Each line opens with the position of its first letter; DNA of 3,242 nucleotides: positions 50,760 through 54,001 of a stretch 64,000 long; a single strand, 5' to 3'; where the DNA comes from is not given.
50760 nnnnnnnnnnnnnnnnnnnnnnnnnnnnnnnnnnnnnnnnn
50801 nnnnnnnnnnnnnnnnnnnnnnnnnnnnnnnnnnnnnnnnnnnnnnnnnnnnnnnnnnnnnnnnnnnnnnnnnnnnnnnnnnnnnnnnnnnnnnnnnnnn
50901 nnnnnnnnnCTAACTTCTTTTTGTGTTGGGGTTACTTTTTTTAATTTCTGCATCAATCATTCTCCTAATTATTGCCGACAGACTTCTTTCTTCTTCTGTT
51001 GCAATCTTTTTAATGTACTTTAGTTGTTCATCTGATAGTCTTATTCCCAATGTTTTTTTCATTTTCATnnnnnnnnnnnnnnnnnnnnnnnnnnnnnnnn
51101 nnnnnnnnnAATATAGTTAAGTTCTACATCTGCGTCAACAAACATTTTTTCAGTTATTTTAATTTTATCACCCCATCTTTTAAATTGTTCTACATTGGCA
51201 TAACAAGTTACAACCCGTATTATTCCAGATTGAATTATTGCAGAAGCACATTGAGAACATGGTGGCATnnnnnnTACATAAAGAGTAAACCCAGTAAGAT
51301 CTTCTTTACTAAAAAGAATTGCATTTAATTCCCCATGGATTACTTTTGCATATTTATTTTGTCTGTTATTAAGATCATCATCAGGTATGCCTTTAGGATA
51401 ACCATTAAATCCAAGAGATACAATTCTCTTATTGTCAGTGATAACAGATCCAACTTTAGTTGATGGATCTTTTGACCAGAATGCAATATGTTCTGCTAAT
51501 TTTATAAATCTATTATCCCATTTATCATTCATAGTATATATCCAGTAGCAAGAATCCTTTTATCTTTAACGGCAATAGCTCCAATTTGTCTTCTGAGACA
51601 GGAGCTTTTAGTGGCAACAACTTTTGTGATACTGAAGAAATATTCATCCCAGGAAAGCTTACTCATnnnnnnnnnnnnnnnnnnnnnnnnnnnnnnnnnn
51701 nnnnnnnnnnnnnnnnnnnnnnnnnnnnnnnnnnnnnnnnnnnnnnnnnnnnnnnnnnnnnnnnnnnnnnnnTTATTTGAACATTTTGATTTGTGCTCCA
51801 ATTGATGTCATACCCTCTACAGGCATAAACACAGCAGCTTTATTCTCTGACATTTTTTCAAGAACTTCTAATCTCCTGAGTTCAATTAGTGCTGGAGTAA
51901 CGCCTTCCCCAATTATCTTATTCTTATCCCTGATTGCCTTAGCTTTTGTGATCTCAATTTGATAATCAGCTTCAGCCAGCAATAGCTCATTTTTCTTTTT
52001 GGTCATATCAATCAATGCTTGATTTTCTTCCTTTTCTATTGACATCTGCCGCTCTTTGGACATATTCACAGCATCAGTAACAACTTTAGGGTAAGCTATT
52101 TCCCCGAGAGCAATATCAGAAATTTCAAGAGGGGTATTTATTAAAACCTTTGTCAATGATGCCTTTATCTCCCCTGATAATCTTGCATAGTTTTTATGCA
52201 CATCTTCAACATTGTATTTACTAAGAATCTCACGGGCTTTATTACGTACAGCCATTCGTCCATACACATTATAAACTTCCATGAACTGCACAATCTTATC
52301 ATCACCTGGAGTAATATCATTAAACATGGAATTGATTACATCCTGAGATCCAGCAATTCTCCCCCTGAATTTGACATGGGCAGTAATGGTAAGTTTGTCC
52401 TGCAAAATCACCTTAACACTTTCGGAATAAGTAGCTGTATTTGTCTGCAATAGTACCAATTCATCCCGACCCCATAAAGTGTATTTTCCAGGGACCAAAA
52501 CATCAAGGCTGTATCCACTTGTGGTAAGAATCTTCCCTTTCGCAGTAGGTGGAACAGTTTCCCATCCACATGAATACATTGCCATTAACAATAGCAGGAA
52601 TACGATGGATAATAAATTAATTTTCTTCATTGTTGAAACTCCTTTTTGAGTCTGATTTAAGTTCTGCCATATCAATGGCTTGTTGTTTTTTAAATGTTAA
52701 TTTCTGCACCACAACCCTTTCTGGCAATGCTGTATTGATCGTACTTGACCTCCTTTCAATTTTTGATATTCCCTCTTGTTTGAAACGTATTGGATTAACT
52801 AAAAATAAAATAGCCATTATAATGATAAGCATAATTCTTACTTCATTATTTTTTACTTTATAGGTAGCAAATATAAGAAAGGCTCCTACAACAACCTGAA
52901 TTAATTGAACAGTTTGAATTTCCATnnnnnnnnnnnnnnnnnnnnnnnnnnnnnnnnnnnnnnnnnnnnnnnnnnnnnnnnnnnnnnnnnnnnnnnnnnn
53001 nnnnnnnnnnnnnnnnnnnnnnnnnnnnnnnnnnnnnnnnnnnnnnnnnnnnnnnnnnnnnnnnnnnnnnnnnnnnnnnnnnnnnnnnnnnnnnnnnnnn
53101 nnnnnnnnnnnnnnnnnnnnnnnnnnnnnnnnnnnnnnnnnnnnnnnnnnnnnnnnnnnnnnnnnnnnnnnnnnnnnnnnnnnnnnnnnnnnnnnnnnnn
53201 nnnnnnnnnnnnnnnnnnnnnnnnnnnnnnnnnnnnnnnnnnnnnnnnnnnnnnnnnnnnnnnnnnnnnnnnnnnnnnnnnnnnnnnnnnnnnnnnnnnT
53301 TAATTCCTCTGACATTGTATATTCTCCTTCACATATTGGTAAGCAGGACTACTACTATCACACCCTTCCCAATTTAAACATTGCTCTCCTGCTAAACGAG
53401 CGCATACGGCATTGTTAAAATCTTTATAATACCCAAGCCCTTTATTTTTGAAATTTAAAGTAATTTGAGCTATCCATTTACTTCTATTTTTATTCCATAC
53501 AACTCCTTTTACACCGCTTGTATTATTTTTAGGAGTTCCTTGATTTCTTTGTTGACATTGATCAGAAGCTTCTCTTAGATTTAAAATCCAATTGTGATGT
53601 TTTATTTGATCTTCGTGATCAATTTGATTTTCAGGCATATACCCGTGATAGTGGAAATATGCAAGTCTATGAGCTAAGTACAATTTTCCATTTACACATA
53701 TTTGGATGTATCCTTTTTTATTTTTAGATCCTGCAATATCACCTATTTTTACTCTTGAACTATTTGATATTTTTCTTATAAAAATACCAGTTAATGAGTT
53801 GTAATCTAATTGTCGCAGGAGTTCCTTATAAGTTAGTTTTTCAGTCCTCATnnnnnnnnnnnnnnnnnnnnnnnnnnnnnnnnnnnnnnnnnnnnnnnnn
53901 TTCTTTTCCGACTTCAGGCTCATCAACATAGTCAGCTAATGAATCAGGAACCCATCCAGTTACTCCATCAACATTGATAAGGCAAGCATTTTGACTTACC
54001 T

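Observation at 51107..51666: dCMP deaminase locus with an in-frame TGA between the two zinc-binding motifs plus a duplicated N-terminal fragment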

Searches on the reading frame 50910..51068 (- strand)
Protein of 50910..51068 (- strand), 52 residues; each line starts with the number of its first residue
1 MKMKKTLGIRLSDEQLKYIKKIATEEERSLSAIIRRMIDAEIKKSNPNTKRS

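Call 6: search_protein_families(library=pfam, max_evalue=0.01, proteins=[window:50910-51068:-])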
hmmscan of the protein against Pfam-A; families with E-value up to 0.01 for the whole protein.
window:50910-51068:- (52 aa): 4 families
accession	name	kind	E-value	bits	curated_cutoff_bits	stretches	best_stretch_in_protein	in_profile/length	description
PF01402.27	RHH_1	-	4.3e-06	26.9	20.5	1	8-43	3-38/39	Ribbon-helix-helix protein, copG family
PF19807.5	DUF6290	-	0.00016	22.2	27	1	6-38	3-35/72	Family of unknown function (DUF6290)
PF16777.11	RHH_7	-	0.00023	21.9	27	1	5-44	32-71/74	Transcriptional regulator, RHH-like, CopG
PF19891.5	DUF6364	-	0.00055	20.8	27.3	1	3-43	1-39/70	Family of unknown function (DUF6364)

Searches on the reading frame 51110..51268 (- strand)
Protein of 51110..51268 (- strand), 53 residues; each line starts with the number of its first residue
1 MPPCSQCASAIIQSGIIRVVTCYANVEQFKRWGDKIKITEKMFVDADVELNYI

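Call 6: search_protein_families(library=pfam, max_evalue=0.01, proteins=[window:51110-51268:-])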
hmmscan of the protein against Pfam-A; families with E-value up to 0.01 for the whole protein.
seq(53 aa): 2 families
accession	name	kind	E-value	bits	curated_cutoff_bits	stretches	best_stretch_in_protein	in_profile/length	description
PF14437.12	MafB19-deam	-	0.00072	19.9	27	1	2-27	80-105/142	MafB19-like deaminase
PF00383.29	dCMP_cyt_deam_1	-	0.0034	17.7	25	1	2-21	81-100/102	Cytidine and deoxycytidylate deaminase zinc-binding region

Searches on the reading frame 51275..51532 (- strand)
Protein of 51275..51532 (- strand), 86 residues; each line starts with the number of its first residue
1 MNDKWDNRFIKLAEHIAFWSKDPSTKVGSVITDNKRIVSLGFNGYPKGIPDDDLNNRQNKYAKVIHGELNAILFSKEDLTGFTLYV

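Call 6: search_protein_families(library=pfam, max_evalue=0.01, proteins=[window:51275-51532:-])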
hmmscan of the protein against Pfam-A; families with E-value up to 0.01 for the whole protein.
seq(86 aa): 1 family
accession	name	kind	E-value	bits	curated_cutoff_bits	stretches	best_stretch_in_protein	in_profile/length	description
PF00383.29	dCMP_cyt_deam_1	-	1.7e-09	37.9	25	1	4-86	2-78/102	Cytidine and deoxycytidylate deaminase zinc-binding region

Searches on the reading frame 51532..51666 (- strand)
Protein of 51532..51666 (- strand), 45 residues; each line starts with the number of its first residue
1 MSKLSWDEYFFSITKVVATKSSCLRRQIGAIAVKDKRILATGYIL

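Call 6: search_protein_families(library=pfam, max_evalue=0.01, proteins=[window:51532-51666:-])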
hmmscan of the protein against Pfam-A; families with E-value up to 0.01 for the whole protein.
seq(45 aa): 1 family
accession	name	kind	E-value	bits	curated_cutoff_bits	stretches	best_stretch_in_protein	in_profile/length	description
PF14437.12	MafB19-deam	-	0.001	19.4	27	1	5-43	2-40/142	MafB19-like deaminase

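Call 28: find_homologous_proteins(query=window:51532-51666:-, max_evalue=0.001)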
Query seq(45 aa) (45 aa): 2 proteins with E <= 0.001 among 7 candidates.
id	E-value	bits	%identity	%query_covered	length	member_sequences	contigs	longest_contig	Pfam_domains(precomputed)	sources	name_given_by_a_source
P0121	5.2e-21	89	100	100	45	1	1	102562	-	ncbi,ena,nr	ncbi:MAG: hypothetical protein P9L97_06180 [Candidatus Tenebribacter davisii]|nr:hypothetical protei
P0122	1.1e-11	61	77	87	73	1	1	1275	-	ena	-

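Call 33: find_encoding_contigs(protein=P0122, flank=3000)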
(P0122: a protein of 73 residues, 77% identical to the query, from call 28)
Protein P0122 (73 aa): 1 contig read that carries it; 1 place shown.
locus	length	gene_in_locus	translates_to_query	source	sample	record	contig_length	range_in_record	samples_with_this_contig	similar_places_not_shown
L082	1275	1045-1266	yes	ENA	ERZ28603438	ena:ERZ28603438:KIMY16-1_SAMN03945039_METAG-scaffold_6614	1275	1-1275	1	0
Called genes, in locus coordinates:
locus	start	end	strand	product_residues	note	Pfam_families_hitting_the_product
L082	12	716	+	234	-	PF25188:Tad6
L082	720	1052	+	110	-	-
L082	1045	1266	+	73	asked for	-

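Call 36: search_dna_similar(query=window:51538-51666:-, collection=phages, mode=protein, max_evalue=0.001, max_rows=15)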
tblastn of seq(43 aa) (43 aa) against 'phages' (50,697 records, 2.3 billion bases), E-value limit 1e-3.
Records with a match: 760; places in all: 760; records where one place covers at least 80% of the query: 741.
Best place of each record, by identity: 60-80% 17; <60% 743.
By first word of the organism name: Mycobacterium 482; Streptomyces 76; Gordonia 53; Rhodococcus 47; Vibrio 23; Escherichia 12; Klebsiella 9; Erwinia 7; Bacteriophage 6; Bacillus 6; and 20 more.
By host as written in the record: Mycobacterium smegmatis mc2 155 341; Mycobacterium smegmatis mc#155 85; Rhodococcus erythropolis RIA 643 37; - 33; Streptomyces griseus ATCC 10137 25; Gordonia rubripertincta NRRL B-16540 24; Gordonia terrae 3612 21; Streptomyces lividans JI 1326 20; and 80 more.
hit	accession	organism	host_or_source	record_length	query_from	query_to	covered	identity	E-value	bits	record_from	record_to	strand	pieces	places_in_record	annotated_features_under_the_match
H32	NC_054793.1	Mycobacterium phage Kimona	Mycobacterium smegmatis mc2 155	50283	1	43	100%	60.5%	4e-12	63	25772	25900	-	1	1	33: dCMP deaminase | 34: hypothetical protein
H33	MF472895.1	Mycobacterium phage Kimona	Mycobacterium smegmatis mc2 155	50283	1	43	100%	60.5%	4e-12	63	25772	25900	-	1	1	33: deoxycytidylate deaminase | 34: hypothetical protein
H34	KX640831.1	Mycobacterium phage Margo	Mycobacterium smegmatis mc2 155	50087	6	43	88%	60.5%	7e-10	57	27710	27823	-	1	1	deoxycytidylate deaminase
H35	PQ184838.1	Mycobacterium phage ResDef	Mycobacterium smegmatis mc#155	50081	6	43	88%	60.5%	7e-10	57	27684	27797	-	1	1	35: deoxycytidylate deaminase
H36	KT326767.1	Mycobacterium phage Texage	Mycobacterium smegmatis mc2 155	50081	6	43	88%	60.5%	7e-10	57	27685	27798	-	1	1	dCMP deaminase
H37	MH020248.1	Mycobacterium phage Panamaxus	Mycobacterium smegmatis mc2 155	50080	6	43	88%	60.5%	7e-10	57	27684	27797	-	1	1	34: dCMP deaminase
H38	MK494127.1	Mycobacterium phage Noella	Mycobacterium smegmatis mc2 155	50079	6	43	88%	60.5%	7e-10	57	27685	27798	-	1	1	35: deoxycytidylate deaminase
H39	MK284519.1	Mycobacterium phage Norbert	Mycobacterium smegmatis mc2 155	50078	6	43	88%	60.5%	7e-10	57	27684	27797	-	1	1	34: deoxycytidylate deaminase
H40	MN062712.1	Mycobacterium phage Pocahontas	Mycobacterium smegmatis mc2 155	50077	6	43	88%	60.5%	7e-10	57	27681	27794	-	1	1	35: deoxycytidylate deaminase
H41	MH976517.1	Mycobacterium phage Popcicle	Mycobacterium smegmatis mc2155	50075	6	43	88%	60.5%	7e-10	57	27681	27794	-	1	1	35: deoxycytidylate deaminase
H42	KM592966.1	Mycobacterium phage QuinnKiro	Mycobacterium smegmatis mc2 155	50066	6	43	88%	60.5%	7e-10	57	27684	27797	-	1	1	dCMP deaminase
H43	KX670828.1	Mycobacterium phage Todacoro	Mycobacterium smegmatis mc2 155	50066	6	43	88%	60.5%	7e-10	57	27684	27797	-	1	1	deoxcytidylate deaminase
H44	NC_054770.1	Mycobacterium phage Veracruz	Mycobacterium smegmatis mc#155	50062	6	43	88%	60.5%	7e-10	57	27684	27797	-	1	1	34: dCMP deaminase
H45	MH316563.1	Mycobacterium phage Hookmount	Mycobacterium smegmatis mc2 155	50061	6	43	88%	60.5%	7e-10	57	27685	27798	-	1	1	35: deoxycytidylate deaminase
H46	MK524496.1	Mycobacterium phage Veracruz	Mycobacterium smegmatis mc#155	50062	6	43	88%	60.5%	7e-10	57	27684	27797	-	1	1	34: deoxycytidylate deaminase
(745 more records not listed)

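Call 53: search_protein_families(library=ncbifam, max_evalue=0.001, proteins=[window:51532-51666:-, P0122])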
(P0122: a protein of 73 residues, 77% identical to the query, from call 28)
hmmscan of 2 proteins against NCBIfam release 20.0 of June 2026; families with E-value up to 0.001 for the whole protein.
seq(45 aa): 2 families
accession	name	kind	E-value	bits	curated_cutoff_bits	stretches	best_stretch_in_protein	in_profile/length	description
TIGR02571.1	ComEB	equivalog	3.1e-10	40.2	219.45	1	3-43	2-42/151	ComE operon protein 2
NF041025.1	antiphage_deaminase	equivalog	7.3e-05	21.8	400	1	7-42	220-256/437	anti-phage dCTP deaminase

P0122 (73 aa): 2 families
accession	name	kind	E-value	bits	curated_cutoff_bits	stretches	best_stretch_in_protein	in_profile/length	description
TIGR02571.1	ComEB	equivalog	3.3e-12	46.6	219.45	1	6-67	2-63/151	ComE operon protein 2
NF041025.1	antiphage_deaminase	equivalog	4e-06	26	400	1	10-54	220-265/437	anti-phage dCTP deaminase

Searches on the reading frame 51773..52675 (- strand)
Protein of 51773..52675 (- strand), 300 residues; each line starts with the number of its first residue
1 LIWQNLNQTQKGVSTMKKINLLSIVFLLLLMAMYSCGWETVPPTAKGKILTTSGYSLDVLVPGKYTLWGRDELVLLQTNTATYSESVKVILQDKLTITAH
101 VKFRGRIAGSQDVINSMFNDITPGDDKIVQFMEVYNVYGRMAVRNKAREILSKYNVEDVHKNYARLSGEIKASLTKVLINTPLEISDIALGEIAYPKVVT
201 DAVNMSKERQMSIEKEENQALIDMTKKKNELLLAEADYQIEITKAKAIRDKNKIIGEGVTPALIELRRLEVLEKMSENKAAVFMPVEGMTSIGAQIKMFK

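Call 6: search_protein_families(library=pfam, max_evalue=0.01, proteins=[window:51773-52675:-])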
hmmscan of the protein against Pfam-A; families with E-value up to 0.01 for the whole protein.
window:51773-52675:- (300 aa): 1 family
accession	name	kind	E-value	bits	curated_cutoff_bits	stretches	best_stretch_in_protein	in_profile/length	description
PF01145.31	Band_7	-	7.8e-14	52.5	23.6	1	41-220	3-172/176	SPFH domain / Band 7 family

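Call 29: find_related_loci(query=window:51773-52675:-, collection=viral_contigs, flank=4000)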
Query window:51773-52675:- (300 aa) in viral_contigs; peptide patterns used: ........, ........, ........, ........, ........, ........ (x = any residue, [..] = any of these).
5 stretches matched a pattern; 3 encode a relative of the query (tblastn E <= 1e-3); 3 distinct loci.
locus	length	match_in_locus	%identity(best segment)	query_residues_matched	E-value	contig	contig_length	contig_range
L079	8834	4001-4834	66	23-300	2e-125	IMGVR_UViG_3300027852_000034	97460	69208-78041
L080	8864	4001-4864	58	15-299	2e-112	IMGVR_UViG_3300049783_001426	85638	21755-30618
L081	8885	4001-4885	30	24-299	2e-48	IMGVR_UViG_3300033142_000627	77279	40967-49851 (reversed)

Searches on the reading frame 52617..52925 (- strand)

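Call 40: search_protein_families(library=pfam, max_evalue=0.01, proteins=[window:52617-52925:-])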
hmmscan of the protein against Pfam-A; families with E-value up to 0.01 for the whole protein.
window:52617-52925:- (102 aa): 2 families
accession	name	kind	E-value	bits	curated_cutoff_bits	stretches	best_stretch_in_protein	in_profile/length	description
PF02653.21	BPD_transp_2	-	0.0081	15.8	26.8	1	10-69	66-125/269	Branched-chain amino acid transport system / permease component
PF13346.12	ABC2_membrane_5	-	0.0094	15.9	25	1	7-53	123-169/205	ABC-2 family transporter protein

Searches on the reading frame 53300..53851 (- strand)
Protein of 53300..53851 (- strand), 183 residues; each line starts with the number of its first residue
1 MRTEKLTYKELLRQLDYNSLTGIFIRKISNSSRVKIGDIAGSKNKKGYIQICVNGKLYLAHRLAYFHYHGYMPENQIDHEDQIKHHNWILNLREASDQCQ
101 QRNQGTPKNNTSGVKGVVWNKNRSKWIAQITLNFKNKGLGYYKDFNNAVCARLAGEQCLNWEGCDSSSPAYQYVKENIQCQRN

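Call 6: search_protein_families(library=pfam, max_evalue=0.01, proteins=[window:53300-53851:-])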
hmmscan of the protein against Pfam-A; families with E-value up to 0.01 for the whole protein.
window:53300-53851:- (183 aa): 2 families
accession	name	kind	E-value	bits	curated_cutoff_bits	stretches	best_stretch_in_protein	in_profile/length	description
PF13392.12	HNH_3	-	1.8e-07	31.1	24.8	1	58-99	1-43/46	HNH endonuclease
PF00847.26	AP2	-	0.0046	17.7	33.3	1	112-133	1-22/54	AP2 domain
